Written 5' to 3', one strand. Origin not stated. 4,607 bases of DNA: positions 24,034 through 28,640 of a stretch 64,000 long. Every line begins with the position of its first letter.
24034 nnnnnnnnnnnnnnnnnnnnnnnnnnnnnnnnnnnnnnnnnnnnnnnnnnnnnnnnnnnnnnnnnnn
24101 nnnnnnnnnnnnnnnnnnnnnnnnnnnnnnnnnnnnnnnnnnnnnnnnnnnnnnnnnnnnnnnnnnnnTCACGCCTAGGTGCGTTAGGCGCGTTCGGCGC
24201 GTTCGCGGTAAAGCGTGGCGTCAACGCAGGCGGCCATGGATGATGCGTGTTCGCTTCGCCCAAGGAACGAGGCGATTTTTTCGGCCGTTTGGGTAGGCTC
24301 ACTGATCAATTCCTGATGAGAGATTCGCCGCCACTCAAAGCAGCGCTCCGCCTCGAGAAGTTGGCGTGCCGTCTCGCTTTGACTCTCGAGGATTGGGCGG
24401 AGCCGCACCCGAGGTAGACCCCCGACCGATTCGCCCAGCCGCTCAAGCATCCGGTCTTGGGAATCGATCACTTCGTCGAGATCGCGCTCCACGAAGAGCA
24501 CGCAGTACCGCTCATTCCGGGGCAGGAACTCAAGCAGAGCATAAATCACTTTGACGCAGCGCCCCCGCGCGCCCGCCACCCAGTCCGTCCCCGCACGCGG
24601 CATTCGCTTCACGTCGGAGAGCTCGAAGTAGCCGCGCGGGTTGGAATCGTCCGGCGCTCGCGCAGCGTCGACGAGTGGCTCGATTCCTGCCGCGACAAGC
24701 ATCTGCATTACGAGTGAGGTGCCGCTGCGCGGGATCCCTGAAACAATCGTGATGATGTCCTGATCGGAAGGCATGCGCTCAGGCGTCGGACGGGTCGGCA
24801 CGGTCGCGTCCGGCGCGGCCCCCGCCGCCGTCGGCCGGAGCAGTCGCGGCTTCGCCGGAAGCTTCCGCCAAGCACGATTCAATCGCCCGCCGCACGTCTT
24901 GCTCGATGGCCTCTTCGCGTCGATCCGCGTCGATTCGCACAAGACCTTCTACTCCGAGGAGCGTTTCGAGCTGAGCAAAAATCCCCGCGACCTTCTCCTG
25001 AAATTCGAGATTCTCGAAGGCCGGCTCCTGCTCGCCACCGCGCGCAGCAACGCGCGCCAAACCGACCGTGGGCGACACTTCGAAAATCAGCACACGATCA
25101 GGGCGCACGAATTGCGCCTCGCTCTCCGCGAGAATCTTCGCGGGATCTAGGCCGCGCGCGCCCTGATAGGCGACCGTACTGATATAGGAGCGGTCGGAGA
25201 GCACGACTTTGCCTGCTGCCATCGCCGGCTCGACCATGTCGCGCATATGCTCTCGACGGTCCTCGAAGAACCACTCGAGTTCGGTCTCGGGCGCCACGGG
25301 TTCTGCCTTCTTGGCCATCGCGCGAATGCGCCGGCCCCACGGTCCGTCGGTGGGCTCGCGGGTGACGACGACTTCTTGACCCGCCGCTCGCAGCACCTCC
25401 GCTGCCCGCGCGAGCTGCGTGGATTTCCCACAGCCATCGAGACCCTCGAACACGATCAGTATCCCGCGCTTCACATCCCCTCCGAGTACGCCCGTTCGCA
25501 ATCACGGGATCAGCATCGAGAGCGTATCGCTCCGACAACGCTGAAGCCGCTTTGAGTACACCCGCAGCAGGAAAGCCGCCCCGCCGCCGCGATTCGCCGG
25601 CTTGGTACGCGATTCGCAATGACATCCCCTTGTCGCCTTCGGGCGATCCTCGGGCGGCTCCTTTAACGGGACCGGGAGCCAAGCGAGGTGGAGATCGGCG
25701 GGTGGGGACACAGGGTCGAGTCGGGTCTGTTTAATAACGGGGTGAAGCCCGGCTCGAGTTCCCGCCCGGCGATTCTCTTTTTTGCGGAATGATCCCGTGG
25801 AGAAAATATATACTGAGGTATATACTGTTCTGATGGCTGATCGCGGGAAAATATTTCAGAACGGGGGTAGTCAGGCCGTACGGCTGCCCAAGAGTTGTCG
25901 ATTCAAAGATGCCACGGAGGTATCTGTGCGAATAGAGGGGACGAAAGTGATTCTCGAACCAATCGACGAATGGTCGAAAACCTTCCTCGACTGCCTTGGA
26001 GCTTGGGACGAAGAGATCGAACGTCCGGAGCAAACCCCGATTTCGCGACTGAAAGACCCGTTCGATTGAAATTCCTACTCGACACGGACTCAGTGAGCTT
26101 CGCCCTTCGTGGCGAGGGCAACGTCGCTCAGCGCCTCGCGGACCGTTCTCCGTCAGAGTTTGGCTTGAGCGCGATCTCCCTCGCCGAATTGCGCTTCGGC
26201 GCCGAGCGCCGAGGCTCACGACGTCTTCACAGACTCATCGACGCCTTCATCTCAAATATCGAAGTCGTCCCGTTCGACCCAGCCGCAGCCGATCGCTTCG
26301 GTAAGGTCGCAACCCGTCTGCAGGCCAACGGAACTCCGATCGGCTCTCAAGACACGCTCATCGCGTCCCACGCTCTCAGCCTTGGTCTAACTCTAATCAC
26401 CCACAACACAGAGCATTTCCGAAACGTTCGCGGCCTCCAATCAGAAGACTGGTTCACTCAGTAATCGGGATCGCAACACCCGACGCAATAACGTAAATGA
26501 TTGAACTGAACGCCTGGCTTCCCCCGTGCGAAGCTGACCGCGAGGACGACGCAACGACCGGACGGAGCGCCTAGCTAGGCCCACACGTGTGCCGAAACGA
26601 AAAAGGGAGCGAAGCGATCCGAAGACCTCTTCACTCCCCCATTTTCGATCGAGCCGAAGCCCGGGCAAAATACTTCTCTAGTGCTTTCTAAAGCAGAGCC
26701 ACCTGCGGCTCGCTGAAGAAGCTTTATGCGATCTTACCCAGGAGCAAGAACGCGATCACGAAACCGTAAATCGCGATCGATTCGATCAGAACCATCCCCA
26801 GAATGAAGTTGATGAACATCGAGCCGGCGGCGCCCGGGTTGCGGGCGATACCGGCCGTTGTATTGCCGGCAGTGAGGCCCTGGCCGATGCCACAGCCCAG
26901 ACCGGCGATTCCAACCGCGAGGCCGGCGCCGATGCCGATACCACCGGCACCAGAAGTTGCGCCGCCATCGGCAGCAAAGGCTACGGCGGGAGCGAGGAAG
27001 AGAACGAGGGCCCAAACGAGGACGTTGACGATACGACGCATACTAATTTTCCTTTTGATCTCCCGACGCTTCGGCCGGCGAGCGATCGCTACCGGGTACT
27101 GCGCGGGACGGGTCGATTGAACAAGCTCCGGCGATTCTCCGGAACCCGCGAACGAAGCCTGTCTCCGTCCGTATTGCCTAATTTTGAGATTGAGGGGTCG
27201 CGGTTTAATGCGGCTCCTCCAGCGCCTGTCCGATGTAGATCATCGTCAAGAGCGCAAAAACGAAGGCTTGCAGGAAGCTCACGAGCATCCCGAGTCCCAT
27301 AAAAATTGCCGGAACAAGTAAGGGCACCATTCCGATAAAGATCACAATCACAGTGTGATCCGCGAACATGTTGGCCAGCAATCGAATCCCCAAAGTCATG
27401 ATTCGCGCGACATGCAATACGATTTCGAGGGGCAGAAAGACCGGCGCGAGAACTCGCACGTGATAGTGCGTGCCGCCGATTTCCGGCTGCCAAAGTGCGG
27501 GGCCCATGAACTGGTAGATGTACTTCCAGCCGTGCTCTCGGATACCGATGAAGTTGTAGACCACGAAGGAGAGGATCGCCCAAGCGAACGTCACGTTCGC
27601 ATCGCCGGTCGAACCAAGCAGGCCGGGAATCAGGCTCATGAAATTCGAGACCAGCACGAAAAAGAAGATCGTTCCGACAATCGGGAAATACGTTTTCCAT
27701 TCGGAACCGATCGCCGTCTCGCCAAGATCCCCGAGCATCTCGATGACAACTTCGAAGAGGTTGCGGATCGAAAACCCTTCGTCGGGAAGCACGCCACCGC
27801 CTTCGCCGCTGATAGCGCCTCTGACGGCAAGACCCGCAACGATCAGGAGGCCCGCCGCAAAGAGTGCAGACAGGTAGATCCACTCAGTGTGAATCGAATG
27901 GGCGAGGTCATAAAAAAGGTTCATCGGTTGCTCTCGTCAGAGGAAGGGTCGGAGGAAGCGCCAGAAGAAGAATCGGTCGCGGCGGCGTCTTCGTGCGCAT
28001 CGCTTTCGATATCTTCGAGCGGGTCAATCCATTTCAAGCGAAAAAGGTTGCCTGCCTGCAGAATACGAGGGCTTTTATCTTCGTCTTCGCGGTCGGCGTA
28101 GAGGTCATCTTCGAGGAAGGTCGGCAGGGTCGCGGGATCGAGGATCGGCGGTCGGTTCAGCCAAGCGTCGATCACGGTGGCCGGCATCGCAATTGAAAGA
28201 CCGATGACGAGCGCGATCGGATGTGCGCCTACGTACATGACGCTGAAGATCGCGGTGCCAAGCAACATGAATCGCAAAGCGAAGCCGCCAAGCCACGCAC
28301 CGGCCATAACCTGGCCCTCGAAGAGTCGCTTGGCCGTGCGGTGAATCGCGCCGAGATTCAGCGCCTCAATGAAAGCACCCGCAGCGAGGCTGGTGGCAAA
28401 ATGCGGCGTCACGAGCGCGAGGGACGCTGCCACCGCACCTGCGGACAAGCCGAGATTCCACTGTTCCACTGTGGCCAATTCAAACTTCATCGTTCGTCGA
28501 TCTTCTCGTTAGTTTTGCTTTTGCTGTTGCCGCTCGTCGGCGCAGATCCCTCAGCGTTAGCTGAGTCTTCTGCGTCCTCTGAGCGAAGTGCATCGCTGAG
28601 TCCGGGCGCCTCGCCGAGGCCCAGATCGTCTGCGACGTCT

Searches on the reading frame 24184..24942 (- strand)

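Call 8: search_protein_families(library=pfam, proteins=[window:24184-24942:-])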
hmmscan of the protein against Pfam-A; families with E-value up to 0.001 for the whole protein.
window:24184-24942:- (252 aa): 1 family
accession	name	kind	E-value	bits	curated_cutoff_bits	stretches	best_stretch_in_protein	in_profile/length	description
PF13469.12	Sulfotransfer_3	-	6.6e-07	30.2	27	0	66-119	3-43/216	Sulfotransferase family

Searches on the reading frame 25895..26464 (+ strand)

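Call 8: search_protein_families(library=pfam, proteins=[window:25895-26464:+])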
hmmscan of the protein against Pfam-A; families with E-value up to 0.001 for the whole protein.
window:25895-26464:+ (189 aa): 1 family
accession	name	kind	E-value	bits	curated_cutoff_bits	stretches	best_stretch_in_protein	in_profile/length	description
PF01850.27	PIN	-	5.3e-14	53.3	23.6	1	61-179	2-118/120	PIN domain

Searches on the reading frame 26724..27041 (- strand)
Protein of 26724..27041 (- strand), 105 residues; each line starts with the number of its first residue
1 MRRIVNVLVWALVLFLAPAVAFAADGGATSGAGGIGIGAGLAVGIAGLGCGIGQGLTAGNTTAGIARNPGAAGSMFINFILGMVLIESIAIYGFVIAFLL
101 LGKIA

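Call 50: search_protein_families(library=pfam, proteins=[window:26724-27041:-], max_evalue=0.01)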
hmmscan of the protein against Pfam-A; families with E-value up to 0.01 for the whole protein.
window:26724-27041:- (105 aa): 1 family
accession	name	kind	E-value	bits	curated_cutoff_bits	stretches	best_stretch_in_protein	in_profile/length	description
PF00137.26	ATP-synt_C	-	1.8e-18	67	24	1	37-100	1-60/60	ATP synthase subunit C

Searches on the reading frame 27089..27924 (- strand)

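Call 8: search_protein_families(library=pfam, proteins=[window:27089-27883:-])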
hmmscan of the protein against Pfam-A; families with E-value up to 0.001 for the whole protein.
window:27089-27883:- (264 aa): 0 families

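Call 50: search_protein_families(library=pfam, proteins=[window:27205-27924:-], max_evalue=0.01)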
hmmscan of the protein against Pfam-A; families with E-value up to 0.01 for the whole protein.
window:27205-27924:- (239 aa): 1 family
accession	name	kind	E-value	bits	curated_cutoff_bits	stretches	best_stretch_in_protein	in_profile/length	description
PF00119.25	ATP-synt_A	-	7.7e-43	147.3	33.9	1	53-231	31-216/217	ATP synthase A chain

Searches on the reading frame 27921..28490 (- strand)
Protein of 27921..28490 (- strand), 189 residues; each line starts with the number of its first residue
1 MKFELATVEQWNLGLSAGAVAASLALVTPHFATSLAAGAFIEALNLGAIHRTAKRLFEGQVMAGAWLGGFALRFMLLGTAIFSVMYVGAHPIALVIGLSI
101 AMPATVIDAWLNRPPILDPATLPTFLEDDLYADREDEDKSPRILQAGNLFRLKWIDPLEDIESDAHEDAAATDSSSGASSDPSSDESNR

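Call 50: search_protein_families(library=pfam, proteins=[window:27921-28490:-], max_evalue=0.01)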
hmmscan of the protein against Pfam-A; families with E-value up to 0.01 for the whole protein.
window:27921-28490:- (189 aa): 1 family
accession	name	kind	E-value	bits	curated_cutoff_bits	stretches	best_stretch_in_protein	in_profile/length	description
PF03899.21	ATP-synt_I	-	6.1e-06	27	25.1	1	11-99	5-99/99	ATP synthase I chain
